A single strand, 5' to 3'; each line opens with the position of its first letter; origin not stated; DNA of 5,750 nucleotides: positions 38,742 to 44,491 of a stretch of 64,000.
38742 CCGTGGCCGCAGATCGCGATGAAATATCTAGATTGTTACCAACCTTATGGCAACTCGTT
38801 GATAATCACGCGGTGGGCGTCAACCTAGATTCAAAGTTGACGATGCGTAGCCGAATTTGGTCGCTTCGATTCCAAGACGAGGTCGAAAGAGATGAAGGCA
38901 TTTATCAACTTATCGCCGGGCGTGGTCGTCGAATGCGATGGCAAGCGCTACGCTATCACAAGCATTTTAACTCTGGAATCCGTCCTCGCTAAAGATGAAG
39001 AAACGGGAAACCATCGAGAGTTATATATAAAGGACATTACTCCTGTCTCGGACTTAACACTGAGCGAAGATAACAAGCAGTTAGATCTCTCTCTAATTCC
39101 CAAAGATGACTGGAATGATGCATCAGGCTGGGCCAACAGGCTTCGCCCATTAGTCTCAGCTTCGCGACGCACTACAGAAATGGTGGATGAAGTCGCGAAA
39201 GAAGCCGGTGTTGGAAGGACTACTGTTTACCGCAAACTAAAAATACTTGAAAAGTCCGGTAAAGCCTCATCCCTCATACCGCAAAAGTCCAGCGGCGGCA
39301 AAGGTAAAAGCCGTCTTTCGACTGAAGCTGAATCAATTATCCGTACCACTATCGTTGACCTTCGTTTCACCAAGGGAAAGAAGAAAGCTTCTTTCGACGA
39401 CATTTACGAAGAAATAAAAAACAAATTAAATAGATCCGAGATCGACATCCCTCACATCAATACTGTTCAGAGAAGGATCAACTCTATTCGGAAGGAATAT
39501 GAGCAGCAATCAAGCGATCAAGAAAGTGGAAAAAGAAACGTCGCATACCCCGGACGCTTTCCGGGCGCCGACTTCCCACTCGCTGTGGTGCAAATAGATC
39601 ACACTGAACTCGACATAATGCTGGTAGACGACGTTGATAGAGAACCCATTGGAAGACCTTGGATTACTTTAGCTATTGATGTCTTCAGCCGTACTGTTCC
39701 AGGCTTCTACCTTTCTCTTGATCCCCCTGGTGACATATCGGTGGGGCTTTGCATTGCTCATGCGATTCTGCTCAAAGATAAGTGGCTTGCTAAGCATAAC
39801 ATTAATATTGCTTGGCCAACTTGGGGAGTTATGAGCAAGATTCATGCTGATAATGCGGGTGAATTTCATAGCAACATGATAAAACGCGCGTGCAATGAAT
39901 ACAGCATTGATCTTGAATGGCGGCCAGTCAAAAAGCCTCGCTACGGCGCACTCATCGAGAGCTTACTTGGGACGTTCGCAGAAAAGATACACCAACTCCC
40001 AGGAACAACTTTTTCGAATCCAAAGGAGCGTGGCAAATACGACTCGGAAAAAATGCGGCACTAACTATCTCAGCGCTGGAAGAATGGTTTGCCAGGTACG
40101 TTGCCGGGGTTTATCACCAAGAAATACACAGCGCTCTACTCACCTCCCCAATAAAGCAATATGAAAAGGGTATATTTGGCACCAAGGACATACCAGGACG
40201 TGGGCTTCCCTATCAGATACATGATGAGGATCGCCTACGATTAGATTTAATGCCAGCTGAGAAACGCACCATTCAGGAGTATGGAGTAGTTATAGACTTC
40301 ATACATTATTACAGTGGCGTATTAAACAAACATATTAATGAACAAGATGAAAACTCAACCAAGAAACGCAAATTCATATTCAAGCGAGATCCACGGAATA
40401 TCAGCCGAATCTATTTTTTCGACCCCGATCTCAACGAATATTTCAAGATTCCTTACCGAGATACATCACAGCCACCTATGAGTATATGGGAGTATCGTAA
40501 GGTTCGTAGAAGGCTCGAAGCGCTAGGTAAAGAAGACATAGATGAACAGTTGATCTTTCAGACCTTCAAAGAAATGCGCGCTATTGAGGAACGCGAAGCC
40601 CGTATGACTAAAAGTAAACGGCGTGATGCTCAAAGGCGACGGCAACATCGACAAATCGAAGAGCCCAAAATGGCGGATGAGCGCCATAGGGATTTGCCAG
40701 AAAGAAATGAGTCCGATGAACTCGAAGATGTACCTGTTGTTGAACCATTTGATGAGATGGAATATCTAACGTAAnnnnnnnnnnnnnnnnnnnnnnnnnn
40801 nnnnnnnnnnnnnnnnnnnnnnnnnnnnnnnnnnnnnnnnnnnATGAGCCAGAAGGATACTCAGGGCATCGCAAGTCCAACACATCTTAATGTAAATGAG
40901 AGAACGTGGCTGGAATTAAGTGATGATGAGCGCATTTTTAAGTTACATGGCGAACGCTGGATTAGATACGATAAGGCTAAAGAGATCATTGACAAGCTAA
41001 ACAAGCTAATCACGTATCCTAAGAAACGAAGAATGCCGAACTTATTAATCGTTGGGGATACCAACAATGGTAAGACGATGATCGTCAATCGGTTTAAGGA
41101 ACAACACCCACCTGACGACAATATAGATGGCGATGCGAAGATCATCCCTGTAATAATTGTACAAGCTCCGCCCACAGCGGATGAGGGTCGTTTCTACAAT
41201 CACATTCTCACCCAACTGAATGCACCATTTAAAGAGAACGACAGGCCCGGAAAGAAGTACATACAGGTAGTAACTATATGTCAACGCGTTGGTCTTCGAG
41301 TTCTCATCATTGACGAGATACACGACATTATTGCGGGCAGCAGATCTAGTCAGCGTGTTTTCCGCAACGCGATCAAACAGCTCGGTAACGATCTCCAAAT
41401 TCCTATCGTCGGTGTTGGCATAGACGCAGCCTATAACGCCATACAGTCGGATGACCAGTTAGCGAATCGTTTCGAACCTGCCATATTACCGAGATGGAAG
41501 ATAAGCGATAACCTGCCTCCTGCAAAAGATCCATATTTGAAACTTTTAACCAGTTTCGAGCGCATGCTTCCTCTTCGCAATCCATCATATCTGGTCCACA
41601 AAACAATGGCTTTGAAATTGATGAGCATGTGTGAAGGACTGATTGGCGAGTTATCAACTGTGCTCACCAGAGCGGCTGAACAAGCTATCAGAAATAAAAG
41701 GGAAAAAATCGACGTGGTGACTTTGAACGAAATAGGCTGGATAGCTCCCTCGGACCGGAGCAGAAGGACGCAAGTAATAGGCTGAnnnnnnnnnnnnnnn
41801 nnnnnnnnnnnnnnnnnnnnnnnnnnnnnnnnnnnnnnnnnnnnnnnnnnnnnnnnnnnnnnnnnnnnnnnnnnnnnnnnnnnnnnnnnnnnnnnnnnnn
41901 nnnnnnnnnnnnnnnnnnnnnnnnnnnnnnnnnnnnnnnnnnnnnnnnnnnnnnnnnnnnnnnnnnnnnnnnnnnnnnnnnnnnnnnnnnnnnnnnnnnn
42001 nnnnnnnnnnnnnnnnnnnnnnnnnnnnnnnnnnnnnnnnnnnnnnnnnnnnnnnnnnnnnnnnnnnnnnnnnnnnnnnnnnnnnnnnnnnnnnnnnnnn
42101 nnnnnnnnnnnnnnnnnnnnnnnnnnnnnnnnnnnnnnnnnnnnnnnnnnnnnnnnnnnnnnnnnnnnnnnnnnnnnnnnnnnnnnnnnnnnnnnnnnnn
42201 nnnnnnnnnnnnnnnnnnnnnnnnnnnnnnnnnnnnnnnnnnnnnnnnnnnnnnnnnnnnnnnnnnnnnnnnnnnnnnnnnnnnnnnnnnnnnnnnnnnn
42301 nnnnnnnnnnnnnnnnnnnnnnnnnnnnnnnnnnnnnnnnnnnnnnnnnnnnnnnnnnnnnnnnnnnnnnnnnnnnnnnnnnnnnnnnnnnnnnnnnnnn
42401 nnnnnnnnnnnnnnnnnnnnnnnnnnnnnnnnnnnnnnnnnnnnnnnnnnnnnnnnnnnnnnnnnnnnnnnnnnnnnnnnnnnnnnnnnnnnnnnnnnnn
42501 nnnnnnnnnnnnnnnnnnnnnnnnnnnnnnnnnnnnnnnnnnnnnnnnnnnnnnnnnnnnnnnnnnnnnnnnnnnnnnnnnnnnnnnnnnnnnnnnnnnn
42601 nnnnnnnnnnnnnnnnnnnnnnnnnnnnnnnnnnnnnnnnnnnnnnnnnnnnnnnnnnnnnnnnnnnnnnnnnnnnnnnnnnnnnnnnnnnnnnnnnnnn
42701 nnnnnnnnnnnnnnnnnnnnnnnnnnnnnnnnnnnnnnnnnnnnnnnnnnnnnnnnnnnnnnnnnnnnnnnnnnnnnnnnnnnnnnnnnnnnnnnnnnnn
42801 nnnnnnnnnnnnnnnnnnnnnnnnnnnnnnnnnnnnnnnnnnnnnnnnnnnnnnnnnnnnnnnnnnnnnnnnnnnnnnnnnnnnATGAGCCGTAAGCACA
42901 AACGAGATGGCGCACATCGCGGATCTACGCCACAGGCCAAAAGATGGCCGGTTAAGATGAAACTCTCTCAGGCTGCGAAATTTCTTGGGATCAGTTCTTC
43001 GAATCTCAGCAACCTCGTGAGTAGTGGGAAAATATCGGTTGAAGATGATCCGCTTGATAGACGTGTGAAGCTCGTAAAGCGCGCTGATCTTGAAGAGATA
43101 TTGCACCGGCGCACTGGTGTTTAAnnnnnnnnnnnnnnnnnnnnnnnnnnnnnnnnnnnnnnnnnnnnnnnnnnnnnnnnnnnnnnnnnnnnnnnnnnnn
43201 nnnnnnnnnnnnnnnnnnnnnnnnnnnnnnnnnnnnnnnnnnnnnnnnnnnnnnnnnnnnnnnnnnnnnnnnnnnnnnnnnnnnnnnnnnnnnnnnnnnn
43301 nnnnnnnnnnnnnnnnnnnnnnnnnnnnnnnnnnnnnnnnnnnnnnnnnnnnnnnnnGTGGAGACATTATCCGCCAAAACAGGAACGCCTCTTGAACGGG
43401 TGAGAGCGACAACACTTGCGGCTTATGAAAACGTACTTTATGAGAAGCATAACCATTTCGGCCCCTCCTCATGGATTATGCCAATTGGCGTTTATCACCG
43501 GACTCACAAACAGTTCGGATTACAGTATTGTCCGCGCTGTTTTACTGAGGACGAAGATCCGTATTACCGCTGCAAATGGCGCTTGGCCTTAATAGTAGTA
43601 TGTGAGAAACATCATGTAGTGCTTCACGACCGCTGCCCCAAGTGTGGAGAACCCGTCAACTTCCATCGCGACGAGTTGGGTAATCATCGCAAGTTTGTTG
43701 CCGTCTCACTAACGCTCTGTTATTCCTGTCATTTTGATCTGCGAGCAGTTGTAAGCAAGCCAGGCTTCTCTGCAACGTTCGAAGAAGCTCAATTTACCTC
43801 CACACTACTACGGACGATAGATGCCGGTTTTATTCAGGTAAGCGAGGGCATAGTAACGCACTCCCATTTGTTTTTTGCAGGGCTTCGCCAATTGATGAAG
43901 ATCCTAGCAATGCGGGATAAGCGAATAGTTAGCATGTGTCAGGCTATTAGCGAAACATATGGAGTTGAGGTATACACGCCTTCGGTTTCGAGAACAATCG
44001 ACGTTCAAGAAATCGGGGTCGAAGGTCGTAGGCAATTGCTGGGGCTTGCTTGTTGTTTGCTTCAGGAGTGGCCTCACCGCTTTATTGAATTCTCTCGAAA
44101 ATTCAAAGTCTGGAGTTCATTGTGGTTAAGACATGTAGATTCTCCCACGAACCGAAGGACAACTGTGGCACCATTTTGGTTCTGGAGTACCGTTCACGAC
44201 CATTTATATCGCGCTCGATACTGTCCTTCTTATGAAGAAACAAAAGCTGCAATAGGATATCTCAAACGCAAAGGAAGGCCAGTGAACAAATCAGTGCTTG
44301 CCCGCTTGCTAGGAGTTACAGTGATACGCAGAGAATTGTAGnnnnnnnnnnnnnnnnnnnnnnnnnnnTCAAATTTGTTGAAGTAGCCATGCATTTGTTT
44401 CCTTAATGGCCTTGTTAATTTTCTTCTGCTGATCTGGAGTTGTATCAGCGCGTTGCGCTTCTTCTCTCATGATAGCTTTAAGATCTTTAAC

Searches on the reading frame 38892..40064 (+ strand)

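Call 16: search_protein_families(library=pfam, proteins=[window:38892-40064:+], max_evalue=0.01)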
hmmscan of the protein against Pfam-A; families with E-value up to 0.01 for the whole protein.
window:38892-40064:+ (390 aa): 5 families
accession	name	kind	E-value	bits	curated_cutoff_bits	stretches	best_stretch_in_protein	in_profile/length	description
PF13551.12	HTH_29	-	0.0002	21.8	28.1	1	97-147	13-63/64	Winged helix-turn helix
PF13837.12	Myb_DNA-bind_4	-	0.00087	20.1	27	1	150-215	16-78/89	Myb/SANT-like DNA-binding domain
PF02796.21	HTH_7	-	0.0014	19.1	23.8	1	99-116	25-42/45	Helix-turn-helix domain of resolvase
PF01978.25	TrmB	-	0.0031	17.7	25.6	1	97-123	24-50/68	Sugar-specific transcriptional regulator TrmB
PF08279.18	HTH_11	-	0.0081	16.5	25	0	99-123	19-43/55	HTH domain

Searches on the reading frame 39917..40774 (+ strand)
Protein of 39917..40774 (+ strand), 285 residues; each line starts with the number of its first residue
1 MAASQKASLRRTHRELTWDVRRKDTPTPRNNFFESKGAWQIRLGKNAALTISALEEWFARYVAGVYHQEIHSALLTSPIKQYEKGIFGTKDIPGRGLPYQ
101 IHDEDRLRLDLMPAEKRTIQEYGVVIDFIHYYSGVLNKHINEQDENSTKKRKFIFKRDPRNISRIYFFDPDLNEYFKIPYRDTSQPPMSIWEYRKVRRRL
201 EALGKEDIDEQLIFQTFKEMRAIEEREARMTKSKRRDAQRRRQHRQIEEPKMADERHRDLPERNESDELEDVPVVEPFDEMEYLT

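Call 16: search_protein_families(library=pfam, proteins=[window:39917-40774:+], max_evalue=0.01)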
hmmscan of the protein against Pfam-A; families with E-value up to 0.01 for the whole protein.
window:39917-40774:+ (285 aa): 1 family
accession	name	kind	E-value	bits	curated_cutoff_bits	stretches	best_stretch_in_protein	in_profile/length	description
PF09299.17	Mu-transpos_C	-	1.6e-08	34.8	21.7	1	111-171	4-55/61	Mu transposase, C-terminal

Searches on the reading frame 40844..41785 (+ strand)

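Call 16: search_protein_families(library=pfam, proteins=[window:40844-41785:+], max_evalue=0.01)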
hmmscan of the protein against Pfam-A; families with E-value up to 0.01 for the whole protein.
window:40844-41785:+ (313 aa): 4 families
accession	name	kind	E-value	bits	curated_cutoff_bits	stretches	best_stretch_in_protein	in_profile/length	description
PF05621.17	TniB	-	2e-74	249.6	22.4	1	30-219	1-188/189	Bacterial TniB protein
PF13401.12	AAA_22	-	7e-10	39.8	27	1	66-189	7-119/130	AAA domain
PF19995.5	iSTAND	-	0.00051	20.9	24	1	59-159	20-123/163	inactive STAND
PF00004.35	AAA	-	0.0017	19.3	21.2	0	68-192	2-108/131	ATPase family associated with various cellular activities (AAA)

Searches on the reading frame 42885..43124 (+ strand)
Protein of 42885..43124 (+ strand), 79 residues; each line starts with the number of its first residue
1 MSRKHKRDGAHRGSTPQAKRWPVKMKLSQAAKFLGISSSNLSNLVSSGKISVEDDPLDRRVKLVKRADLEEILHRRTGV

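Call 17: search_protein_families(library=pfam, proteins=[window:42885-43124:+], max_evalue=0.01)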
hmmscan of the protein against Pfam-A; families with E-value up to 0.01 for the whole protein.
window:42885-43124:+ (79 aa): 2 families
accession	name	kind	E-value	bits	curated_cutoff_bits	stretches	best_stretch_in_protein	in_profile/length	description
PF12728.13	HTH_17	-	1e-06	29.3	27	1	26-76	3-50/51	Helix-turn-helix domain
PF13338.12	AbiEi_4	-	0.0032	18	25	0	28-50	17-38/49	Transcriptional regulator, AbiEi antitoxin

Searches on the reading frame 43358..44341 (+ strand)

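Call 16: search_protein_families(library=pfam, proteins=[window:43358-44341:+], max_evalue=0.01)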
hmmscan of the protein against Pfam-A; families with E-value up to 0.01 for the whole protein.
window:43358-44341:+ (327 aa): 1 family
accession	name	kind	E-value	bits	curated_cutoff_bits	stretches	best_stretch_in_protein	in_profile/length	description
PF06527.16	TniQ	-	2.7e-14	54.4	27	1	2-89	55-142/142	TniQ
